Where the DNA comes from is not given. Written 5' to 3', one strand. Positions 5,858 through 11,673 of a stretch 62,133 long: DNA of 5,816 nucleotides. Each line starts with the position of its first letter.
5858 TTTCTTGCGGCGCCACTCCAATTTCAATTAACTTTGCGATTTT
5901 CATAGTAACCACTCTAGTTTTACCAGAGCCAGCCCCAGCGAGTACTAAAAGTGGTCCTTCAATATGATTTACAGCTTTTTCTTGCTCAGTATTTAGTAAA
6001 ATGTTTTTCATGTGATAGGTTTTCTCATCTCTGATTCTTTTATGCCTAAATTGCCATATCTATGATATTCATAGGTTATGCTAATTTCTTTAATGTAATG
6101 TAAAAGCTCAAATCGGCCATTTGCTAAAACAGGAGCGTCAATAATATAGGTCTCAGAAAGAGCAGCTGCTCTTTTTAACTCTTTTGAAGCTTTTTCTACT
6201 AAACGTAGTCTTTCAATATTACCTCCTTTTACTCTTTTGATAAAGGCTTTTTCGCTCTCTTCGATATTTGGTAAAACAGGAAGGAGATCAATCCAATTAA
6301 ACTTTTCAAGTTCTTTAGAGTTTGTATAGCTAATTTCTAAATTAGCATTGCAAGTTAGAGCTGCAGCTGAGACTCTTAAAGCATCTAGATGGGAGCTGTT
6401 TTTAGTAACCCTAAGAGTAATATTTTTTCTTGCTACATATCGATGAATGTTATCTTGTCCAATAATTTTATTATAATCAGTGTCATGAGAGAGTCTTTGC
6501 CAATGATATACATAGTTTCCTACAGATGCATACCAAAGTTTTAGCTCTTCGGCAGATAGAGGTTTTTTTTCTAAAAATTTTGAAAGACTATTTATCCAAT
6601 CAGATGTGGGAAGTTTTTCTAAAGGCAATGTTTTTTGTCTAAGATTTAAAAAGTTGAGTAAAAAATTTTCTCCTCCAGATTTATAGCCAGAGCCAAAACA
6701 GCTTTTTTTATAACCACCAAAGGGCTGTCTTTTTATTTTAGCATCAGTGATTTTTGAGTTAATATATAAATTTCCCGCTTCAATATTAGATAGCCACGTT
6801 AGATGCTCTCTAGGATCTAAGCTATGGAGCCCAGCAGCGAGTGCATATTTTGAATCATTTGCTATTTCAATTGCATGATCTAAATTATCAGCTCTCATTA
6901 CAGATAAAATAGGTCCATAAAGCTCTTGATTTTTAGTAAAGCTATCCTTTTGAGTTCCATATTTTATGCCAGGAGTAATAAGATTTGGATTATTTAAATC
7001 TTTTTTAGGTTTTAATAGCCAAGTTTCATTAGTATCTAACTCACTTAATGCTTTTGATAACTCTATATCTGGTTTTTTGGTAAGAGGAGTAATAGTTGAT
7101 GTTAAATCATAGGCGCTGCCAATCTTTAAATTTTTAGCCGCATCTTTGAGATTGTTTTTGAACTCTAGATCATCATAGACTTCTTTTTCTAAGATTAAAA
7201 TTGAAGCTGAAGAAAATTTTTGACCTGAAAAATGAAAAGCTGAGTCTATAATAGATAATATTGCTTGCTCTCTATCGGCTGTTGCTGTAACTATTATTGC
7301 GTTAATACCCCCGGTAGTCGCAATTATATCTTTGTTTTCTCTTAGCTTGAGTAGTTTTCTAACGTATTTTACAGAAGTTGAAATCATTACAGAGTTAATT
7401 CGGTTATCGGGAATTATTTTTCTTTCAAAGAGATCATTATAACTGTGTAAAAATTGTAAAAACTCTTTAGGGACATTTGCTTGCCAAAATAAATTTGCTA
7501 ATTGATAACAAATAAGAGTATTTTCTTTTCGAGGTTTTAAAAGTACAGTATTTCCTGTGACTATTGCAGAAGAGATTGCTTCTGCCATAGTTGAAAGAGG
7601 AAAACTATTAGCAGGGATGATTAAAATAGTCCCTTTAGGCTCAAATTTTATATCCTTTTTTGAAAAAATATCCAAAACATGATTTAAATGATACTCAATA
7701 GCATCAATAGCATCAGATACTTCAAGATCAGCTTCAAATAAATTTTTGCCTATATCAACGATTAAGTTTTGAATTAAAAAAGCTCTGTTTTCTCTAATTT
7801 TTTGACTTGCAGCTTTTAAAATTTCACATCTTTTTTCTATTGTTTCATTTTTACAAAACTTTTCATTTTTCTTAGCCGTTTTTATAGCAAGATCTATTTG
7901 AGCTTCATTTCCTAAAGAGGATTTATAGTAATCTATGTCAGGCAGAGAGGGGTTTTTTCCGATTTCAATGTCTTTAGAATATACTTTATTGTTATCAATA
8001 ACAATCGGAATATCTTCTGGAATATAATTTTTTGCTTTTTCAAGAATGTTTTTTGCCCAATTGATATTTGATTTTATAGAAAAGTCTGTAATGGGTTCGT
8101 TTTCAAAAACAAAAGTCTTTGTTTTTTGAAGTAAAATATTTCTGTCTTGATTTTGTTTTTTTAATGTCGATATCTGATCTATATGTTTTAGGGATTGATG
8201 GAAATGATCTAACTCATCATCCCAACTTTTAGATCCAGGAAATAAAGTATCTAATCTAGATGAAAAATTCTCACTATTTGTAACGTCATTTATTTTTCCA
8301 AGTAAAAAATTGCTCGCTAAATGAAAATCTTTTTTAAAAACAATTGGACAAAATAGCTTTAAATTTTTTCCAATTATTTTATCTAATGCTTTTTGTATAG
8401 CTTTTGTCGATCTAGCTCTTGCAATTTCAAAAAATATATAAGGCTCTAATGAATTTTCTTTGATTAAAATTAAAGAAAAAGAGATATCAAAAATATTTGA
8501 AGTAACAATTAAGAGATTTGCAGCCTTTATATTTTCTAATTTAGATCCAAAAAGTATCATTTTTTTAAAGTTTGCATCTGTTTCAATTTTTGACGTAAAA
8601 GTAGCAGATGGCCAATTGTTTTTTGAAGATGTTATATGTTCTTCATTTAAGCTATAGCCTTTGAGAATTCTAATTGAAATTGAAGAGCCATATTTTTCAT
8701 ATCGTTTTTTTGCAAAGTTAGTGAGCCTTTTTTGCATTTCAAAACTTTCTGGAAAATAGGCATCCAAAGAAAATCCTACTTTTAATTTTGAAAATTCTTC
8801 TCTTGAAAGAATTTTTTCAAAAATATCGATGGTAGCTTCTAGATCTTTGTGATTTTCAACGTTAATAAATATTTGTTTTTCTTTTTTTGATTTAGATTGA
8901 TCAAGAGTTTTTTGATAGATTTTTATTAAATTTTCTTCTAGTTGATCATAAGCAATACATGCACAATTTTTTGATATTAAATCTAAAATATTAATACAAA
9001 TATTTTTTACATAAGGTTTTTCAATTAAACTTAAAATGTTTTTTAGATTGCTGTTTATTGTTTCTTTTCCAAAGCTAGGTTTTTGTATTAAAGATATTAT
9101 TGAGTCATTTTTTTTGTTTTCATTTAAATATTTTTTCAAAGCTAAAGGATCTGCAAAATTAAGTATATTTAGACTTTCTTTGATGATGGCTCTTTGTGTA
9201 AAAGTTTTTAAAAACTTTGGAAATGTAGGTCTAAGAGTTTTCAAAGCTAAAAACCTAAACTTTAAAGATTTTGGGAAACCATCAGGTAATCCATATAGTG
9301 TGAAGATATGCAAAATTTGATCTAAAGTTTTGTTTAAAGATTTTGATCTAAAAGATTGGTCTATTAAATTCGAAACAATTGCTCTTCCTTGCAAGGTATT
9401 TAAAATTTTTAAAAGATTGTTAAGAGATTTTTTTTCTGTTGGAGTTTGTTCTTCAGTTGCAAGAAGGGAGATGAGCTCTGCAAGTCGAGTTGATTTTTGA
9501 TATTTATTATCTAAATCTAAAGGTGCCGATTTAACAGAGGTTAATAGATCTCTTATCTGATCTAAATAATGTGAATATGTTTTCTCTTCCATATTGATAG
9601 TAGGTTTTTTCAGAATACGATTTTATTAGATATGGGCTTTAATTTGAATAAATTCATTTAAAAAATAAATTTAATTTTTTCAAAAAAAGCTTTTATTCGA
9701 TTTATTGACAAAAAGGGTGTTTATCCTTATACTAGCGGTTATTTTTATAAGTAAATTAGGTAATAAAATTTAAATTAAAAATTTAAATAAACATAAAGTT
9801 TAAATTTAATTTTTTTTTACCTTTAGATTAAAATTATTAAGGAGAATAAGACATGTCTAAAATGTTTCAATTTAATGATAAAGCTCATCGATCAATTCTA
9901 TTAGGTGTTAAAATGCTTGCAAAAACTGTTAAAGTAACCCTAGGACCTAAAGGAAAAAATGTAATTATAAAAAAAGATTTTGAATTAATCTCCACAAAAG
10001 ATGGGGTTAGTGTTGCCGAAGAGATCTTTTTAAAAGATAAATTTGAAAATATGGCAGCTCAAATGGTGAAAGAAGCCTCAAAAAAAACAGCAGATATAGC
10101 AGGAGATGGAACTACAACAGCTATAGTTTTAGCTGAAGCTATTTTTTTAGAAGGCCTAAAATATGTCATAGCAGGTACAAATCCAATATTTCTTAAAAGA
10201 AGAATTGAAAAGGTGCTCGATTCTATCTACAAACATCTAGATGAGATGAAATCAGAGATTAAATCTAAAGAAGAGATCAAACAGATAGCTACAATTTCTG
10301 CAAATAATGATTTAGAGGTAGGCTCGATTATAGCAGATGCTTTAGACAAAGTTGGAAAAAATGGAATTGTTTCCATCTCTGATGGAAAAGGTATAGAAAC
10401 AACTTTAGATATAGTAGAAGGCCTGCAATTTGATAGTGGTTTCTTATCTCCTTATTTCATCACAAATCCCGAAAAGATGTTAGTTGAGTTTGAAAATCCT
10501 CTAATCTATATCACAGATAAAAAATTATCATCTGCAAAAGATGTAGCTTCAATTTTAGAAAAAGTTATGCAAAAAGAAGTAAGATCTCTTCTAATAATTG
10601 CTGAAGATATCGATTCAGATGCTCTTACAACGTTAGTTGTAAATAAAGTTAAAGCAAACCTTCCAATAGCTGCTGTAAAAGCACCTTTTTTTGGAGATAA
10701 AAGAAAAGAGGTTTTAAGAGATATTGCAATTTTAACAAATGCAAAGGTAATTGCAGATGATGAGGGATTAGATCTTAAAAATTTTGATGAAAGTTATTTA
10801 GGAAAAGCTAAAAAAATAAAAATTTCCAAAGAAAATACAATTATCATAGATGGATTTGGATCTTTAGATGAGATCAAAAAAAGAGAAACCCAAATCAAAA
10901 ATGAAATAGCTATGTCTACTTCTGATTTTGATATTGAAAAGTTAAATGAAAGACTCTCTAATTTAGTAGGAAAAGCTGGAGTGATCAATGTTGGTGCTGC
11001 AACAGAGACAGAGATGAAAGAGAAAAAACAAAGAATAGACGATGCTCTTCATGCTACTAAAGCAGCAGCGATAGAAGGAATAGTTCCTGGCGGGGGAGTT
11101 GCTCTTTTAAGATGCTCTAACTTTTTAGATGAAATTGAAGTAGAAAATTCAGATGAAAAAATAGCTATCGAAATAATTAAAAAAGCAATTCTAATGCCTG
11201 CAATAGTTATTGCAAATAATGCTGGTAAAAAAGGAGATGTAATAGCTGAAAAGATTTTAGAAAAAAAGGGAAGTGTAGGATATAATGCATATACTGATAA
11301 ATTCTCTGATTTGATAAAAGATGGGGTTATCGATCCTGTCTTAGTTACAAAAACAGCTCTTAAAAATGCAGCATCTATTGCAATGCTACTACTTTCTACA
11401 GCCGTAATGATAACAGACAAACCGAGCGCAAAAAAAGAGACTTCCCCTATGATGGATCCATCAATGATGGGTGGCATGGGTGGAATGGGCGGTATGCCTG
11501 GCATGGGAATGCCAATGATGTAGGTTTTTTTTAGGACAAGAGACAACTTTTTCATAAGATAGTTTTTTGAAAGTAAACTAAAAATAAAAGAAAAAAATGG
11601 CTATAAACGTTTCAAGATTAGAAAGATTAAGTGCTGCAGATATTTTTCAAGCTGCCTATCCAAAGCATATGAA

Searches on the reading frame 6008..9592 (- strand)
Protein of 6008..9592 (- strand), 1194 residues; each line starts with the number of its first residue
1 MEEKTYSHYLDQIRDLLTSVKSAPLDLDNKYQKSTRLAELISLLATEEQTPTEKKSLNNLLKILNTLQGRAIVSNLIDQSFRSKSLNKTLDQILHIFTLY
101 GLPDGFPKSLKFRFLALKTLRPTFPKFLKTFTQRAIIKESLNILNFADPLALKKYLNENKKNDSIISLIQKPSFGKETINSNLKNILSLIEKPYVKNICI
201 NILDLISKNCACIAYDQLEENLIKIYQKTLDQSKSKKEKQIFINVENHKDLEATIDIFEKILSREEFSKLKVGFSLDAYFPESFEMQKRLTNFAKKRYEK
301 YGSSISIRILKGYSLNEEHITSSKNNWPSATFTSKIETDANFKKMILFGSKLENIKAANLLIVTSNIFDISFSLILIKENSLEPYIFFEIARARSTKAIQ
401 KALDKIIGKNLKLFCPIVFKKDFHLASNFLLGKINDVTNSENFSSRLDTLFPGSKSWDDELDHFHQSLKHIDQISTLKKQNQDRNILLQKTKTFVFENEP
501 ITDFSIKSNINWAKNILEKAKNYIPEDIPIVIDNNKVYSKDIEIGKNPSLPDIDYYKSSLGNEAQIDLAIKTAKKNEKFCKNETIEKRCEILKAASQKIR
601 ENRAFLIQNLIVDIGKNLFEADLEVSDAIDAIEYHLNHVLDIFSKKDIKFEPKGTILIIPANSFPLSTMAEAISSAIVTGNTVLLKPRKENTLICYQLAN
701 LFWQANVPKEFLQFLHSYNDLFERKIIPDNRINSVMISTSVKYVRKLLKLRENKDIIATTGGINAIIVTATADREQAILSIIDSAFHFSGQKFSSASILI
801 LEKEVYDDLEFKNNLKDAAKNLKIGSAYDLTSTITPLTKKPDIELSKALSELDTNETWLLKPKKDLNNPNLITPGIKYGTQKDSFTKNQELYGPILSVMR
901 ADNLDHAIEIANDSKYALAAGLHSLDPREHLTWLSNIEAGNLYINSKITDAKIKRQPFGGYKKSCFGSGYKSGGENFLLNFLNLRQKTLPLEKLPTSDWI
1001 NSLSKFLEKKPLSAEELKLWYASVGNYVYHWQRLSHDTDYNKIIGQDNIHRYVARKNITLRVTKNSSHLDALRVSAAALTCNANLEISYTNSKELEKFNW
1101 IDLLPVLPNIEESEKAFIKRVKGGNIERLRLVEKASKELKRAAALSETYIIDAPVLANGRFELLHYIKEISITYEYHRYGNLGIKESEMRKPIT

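Call 56: search_protein_families(library=pfam, proteins=[window:6008-9592:-], max_evalue=0.0001)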
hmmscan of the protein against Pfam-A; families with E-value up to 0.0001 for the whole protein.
window:6008-9592:- (1194 aa): 2 families
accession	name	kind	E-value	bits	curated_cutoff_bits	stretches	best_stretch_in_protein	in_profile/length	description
PF00171.27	Aldedh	-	7e-81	272.5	23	1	557-985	22-459/461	Aldehyde dehydrogenase family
PF01619.24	Pro_dh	-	1e-19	71.6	27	1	210-391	66-228/278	Proline dehydrogenase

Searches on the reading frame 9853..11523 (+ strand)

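Call 56: search_protein_families(library=pfam, proteins=[window:9853-11523:+], max_evalue=0.0001)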
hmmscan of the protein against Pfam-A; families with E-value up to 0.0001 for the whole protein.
window:9853-11523:+ (556 aa): 1 family
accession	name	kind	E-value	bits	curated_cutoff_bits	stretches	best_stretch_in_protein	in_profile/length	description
PF00118.29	Cpn60_TCP1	-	3.8e-66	224.2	34.3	1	22-523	1-489/490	TCP-1/cpn60 chaperonin family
